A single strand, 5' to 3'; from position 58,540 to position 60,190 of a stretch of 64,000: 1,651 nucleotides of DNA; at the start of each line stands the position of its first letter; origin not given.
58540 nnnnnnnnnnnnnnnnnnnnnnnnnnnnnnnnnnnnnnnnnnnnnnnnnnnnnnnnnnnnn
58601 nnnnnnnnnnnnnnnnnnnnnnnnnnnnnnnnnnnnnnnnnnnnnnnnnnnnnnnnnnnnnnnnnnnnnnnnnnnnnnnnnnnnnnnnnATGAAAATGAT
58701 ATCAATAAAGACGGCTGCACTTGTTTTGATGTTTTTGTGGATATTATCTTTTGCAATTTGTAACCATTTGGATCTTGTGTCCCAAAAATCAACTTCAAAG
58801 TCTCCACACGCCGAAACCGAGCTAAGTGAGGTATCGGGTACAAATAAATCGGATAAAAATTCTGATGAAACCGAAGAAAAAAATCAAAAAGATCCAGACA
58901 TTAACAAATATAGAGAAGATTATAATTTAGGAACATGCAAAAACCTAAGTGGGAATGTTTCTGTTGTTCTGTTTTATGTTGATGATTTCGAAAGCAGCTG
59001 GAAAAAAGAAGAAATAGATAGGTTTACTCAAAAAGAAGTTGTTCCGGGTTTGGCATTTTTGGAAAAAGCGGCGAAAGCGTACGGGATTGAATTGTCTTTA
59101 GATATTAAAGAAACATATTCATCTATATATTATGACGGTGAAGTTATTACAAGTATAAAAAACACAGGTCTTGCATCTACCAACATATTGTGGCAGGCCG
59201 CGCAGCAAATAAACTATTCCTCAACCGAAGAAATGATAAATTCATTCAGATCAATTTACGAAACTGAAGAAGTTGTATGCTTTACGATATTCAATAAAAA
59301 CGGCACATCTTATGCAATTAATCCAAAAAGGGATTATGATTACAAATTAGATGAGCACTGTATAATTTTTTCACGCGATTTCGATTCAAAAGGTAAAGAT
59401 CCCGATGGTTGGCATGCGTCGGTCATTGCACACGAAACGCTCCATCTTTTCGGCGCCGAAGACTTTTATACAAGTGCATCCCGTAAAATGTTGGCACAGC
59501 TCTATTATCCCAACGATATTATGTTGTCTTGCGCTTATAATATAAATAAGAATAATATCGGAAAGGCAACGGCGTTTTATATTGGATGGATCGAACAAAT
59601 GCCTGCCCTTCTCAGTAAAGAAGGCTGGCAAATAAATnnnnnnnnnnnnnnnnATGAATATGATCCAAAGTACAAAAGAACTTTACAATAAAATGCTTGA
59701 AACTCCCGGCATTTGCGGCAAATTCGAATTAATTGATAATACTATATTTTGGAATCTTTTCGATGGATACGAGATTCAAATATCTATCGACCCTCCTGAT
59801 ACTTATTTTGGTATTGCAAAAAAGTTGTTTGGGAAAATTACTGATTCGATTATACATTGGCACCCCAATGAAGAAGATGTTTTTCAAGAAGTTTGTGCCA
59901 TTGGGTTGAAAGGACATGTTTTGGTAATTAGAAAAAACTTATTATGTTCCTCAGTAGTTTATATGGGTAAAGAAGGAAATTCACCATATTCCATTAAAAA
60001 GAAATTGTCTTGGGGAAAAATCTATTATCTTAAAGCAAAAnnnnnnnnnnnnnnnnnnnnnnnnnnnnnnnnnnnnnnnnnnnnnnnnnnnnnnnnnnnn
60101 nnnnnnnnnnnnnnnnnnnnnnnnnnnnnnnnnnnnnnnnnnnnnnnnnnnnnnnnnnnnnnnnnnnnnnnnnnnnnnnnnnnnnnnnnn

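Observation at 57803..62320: Stack of three self-promoted gene cassettes right after tRNA-Cys, each with the same 29-bp promoter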

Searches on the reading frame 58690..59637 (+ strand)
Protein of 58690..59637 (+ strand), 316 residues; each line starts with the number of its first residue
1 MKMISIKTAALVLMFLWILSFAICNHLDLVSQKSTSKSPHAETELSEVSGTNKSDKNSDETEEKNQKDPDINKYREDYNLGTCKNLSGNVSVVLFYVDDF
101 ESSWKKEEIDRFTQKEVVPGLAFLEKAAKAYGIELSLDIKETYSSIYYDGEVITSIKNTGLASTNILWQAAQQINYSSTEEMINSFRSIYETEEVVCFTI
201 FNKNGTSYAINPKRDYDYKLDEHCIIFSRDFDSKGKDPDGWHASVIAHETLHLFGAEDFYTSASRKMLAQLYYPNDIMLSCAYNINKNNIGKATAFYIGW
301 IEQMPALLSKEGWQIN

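Call 11: search_protein_families(library=pfam, proteins=[window:58690-59637:+], max_evalue=0.01)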
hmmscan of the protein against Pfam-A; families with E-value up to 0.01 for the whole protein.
window:58690-59637:+ (316 aa): 0 families

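Call 14: find_encoding_contigs(protein=window:58690-59637:+, flank=10000, max_places=10)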
Protein window:58690-59637:+ (316 aa): no gene with exactly this product is on record in the collection.

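Call 20: find_homologous_proteins(query=window:58690-59637:+)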
Query window:58690-59637:+ (316 aa): 110 proteins with E <= 0.001 among 917 candidates.
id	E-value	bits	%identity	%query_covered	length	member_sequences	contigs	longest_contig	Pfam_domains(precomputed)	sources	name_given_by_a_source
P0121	3.6e-210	714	100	100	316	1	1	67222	-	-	-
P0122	8.4e-117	408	59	99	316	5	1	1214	-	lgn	-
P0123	1.1e-112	394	57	99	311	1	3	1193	-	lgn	-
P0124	5.6e-111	389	69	78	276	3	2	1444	-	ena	-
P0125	5.1e-110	385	63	83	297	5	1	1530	-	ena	-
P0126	4.0e-108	379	64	81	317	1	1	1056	-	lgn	-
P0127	6.3e-108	379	54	98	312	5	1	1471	-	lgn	-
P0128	2.7e-107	376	56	99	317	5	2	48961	-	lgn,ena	-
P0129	2.6e-105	370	55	97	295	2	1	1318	-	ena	-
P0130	9.4e-105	368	56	96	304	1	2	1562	-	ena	-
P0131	7.9e-104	365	55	91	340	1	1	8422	-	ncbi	-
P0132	1.0e-103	365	58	89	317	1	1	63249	-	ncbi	-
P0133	1.6e-103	364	56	99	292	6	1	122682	-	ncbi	-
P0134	3.6e-102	360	60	84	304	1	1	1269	-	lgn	-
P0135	9.0e-102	358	51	99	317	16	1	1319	-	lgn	-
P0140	4.7e-101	356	57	89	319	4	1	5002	PF21827.2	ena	-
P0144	2.1e-98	347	60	84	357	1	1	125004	-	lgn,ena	-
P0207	1.4e-81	292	50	84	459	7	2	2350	PF12158.15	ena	-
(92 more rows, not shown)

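Call 27: search_protein_families(library=pfam, proteins=[window:58690-59637:+, P0207, P0140], max_evalue=10)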
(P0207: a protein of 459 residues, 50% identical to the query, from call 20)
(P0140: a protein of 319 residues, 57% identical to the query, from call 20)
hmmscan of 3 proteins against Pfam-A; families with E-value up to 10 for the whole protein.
window:58690-59637:+ (316 aa): 1 family
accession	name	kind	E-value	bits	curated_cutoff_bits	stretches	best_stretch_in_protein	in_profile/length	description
PF13688.12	Reprolysin_5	-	0.15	12.7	27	1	196-262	96-162/196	Metallo-peptidase family M12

P0207 (459 aa): 1 family
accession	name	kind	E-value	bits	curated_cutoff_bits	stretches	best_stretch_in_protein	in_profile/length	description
PF12158.14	DUF3592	-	8.2e-09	36.4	25.3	1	48-119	1-80/84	Domain of unknown function (DUF3592)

P0140 (319 aa): 6 families
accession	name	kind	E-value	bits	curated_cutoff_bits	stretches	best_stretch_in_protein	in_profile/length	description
PF21827.1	New_glue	-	9.9e-06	25.7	31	1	1-71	1-66/94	New glue protein family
PF19544.4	DUF6068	-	0.19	10.9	25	1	8-46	6-44/392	Family of unknown function (DUF6068)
PF24267.1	HVO_1552_C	-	0.23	12.1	27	1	7-60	19-72/98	HVO_1552, C-terminal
PF25728.1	US29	-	0.51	9.7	27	1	5-69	13-83/324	Cytomegalovirus US29 protein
PF13582.12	Reprolysin_3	-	2.3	9.2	22.4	1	245-261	104-120/123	Metallo-peptidase family M12B Reprolysin-like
PF03229.18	Alpha_GJ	-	3.2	8.8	21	1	7-71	13-75/126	Alphavirus glycoprotein J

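Call 28: search_protein_families(library=ncbifam, proteins=[window:58690-59637:+], max_evalue=1)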
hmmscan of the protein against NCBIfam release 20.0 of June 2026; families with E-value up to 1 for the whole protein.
window:58690-59637:+ (316 aa): 0 families

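Call 32: find_encoding_contigs(protein=P0132, flank=6000, max_places=2)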
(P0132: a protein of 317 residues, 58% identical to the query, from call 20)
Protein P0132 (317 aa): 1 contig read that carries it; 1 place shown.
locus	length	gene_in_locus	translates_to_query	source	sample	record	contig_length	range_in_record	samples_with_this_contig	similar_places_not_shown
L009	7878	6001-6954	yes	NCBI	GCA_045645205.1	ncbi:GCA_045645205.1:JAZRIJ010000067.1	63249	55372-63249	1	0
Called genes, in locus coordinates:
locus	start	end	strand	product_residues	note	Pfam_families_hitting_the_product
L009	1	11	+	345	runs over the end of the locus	-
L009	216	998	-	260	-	PF00165:HTH_AraC, PF12833:HTH_18, PF00165:HTH_AraC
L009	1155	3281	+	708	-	PF02901:PFL-like, PF01228:Gly_radical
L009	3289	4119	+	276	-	PF13353:Fer4_12, PF04055:Radical_SAM, PF00037:Fer4 (faint), PF12837:Fer4_6 (faint)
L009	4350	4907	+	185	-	PF11193:DUF2812 (weak)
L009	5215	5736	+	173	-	-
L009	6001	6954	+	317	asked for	-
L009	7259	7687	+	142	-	-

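Call 33: find_encoding_contigs(protein=P0128, flank=6000, max_places=2)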
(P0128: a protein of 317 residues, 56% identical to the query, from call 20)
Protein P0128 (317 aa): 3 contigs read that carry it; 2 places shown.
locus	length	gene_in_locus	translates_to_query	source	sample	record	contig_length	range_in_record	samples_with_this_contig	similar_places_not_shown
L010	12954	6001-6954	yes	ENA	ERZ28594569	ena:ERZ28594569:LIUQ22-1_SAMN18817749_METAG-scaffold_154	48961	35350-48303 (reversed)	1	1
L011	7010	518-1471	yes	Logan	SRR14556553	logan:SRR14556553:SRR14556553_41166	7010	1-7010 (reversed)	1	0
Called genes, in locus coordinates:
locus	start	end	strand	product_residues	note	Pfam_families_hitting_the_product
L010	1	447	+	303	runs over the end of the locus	-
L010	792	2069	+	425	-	PF00756:Esterase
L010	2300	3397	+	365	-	-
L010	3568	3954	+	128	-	-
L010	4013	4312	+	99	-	-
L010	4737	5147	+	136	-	-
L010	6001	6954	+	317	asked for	-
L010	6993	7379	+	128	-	-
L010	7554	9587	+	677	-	PF02065:Melibiase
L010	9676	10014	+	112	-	-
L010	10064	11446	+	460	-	PF12708:Pect-lyase_RHGA_epim (weak), PF00295:Glyco_hydro_28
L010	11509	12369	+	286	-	PF01261:AP_endonuc_2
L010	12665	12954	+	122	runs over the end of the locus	PF04480:DUF559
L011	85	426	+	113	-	-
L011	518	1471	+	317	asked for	-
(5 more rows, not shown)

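Call 34: find_encoding_contigs(protein=P0144, flank=6000, max_places=2)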
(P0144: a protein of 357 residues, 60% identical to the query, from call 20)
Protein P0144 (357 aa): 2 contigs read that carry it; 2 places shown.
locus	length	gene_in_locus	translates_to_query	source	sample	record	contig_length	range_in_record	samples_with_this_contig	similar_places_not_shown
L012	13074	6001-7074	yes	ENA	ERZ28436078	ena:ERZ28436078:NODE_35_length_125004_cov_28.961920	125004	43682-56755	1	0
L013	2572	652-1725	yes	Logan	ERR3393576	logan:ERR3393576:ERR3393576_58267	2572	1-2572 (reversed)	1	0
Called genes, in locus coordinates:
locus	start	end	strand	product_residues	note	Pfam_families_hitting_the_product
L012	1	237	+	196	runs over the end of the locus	PF04542:Sigma70_r2 (weak), PF08281:Sigma70_r4_2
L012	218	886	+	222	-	-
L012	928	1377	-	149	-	-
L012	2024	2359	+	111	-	-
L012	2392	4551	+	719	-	PF07242:DUF1430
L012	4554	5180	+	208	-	PF02463:SMC_N, PF00005:ABC_tran, PF13304:AAA_21 (faint)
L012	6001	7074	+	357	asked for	-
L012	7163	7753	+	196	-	-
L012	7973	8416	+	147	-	PF12844:HTH_19 (weak), PF13560:HTH_31, PF01381:HTH_3, PF13443:HTH_26 (weak)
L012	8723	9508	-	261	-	PF00165:HTH_AraC (weak), PF12833:HTH_18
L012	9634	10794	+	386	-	PF02746:MR_MLE_N, PF13378:MR_MLE_C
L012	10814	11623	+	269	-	PF00106:adh_short, PF13561:adh_short_C2, PF23441:SDR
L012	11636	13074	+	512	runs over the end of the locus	-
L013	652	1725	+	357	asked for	-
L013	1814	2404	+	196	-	-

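Call 64: find_related_loci(query=A3, collection=viral_contigs, flank=5000)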
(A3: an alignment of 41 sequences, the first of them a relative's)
Query A3 (316 aa) in viral_contigs; peptide patterns used: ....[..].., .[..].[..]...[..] (x = any residue, [..] = any of these).
69 stretches matched a pattern, but none encodes a relative of the query by tblastn (E <= 1e-3).

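Call 68: predict_structure(alignment_id=A3)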
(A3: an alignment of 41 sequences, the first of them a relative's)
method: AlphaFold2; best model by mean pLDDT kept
length: 316 residues; sequences in the alignment: 41
mean_pLDDT: 85.3   pTM: 0.76
mean pLDDT of the five models: 85.3, 84.0, 84.0, 83.6, 83.5
residues with pLDDT >= 90: 195; 70-90: 69; 50-70: 13; < 50: 39
segments of 3 or more residues with pLDDT < 50: 28-66
pLDDT, mean of each block of 10 residues (from residue 1): 76 90 58 42 40 38 50 84 91 98 98 98 98 98 98 96 96 98 98 97 96 82 96 89 96 89 89 92 91 95 91 76
secondary structure, 60 per line:
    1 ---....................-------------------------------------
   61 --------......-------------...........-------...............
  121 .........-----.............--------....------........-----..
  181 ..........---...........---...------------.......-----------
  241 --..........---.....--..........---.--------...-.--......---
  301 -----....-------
elements in order: H4-23 H69-74 E88-98 H106-129 E135-147 H156-159 H166-173 H179-190 E194-204 E208-210 E223-229 H243-252 H256-260 H263-272 H292-297 H306-309

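Call 71: fold_search(model_id=the predicted structure, library=pdb)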
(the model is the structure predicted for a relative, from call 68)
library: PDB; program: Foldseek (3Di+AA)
matches with E <= 10: 518; with E <= 0.001: 0
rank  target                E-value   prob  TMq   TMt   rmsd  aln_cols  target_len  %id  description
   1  8wen_A                1.5e-03  0.99  0.34  0.32  11.6       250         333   13  Bacteroides fragilis toxin 2 (released 2024-09-25)
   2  6x5x                  3.1e-03  1.00  0.40  0.59   7.3       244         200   10  Crystal structure o BmooMP-I, a P-I metalloproteinase from Bothrops moojeni (released 2020-10-07)
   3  6qig_A                3.7e-03  1.00  0.40  0.24   6.9       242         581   12  Metalloproteinase (released 2019-09-04)
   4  1r54_A                5.8e-03  0.99  0.30  0.42   6.0       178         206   10  Crystal structure of the catalytic domain of human ADAM33 (released 2004-10-12)
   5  8wem_C                9.5e-03  0.84  0.30  0.28  12.8       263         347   14  Bacteroides fragilis toxin 1 (released 2024-09-25)
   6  3b2z_B                1.1e-02  0.99  0.42  0.46   5.3       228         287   11  Crystal Structure of ADAMTS4 (apo form) (released 2007-12-25)
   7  1zxc_B                1.1e-02  0.94  0.39  0.46   8.1       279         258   12  Crystal structure of catalytic domain of TNF-alpha converting enzyme (TACE) with inhibitor (released 2005-09-27)
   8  2ddf_A                1.1e-02  0.75  0.32  0.38   8.7       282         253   11  Crystal structure of TACE in complex with TAPI-2 (released 2006-03-14)
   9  2rjp_A                1.2e-02  0.98  0.40  0.43   5.6       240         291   14  Crystal structure of ADAMTS4 with inhibitor bound (released 2007-12-11)
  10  4dd8_D                1.2e-02  0.94  0.36  0.49   7.9       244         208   11  ADAM-8 metalloproteinase domain with bound batimastat (released 2012-06-06)
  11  1bud                  1.4e-02  0.95  0.28  0.41   6.4       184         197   11  ACUTOLYSIN A FROM SNAKE VENOM OF AGKISTRODON ACUTUS AT PH 5.0 (released 1999-09-07)
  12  3b2z_G                1.5e-02  0.98  0.40  0.43   5.7       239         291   12  Crystal Structure of ADAMTS4 (apo form) (released 2007-12-25)
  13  3l0v_A                1.6e-02  0.91  0.39  0.46   8.2       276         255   10  Crystal structure of catalytic domain of TACE with the first hydantoin inhibitor occupying the S1' pocket (released 2010-03-02)
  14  4h2e_A                1.6e-02  0.60  0.20  0.33   8.5       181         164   11  Crystal structure of an MMP twin inhibitor complexing two MMP-9 catalytic domains (released 2013-04-24)
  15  3b92                  1.7e-02  0.97  0.42  0.49   7.5       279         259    9  Novel thio-based TACE inhibitors Part 2: Rational design, synthesis and SAR of thiol-contaning aryl sufones (released 2007-12-18)
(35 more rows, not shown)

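Call 81: search_dna_similar(query=window:58690-59637:+, collection=phages, mode=protein, max_evalue=0.001, max_rows=10)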
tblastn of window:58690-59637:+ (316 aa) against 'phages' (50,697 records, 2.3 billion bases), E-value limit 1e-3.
No match.

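Call 82: search_dna_similar(query=window:58690-59637:+, collection=plasmids, mode=protein, max_evalue=0.001, max_rows=10)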
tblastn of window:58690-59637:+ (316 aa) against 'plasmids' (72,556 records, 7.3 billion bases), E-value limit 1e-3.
No match.

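Call 83: search_protein_families(library=phrogs, proteins=[window:58690-59637:+], max_evalue=0.01)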
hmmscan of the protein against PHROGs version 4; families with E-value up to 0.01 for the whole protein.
window:58690-59637:+ (316 aa): 0 families

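Call 84: search_protein_families(library=padloc, proteins=[window:58690-59637:+], max_evalue=0.01)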
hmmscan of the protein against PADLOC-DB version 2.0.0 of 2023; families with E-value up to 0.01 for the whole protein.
window:58690-59637:+ (316 aa): 0 families

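Call 115: search_solved_structures(query=A3, max_evalue=1)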
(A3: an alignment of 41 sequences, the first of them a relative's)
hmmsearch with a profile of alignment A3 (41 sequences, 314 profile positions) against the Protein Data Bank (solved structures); distinct sequences matched with E-value up to 1: 0.

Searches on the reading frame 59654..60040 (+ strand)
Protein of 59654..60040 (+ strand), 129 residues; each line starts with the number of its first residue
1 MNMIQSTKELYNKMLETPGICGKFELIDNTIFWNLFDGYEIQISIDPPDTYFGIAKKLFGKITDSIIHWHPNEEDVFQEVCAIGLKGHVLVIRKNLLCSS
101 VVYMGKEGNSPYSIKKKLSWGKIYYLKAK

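Call 11: search_protein_families(library=pfam, proteins=[window:59654-60040:+], max_evalue=0.01)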
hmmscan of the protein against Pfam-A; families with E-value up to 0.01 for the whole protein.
window:59654-60040:+ (129 aa): 0 families

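Call 27: search_protein_families(library=pfam, proteins=[window:59654-60040:+], max_evalue=10)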
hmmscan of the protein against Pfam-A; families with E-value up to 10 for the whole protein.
window:59654-60040:+ (129 aa): 0 families

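Call 28: search_protein_families(library=ncbifam, proteins=[window:59654-60040:+], max_evalue=1)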
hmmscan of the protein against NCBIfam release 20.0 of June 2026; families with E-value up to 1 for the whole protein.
window:59654-60040:+ (129 aa): 0 families

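Call 83: search_protein_families(library=phrogs, proteins=[window:59654-60040:+], max_evalue=0.01)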
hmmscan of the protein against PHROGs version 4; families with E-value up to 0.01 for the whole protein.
window:59654-60040:+ (129 aa): 0 families

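Call 84: search_protein_families(library=padloc, proteins=[window:59654-60040:+], max_evalue=0.01)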
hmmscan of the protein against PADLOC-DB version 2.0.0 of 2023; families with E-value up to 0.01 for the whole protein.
window:59654-60040:+ (129 aa): 0 families

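Call 116: search_solved_structures(query=window:59654-60040:+, max_evalue=1)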
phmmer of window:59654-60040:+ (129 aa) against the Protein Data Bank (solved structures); distinct sequences matched with E-value up to 1: 0.
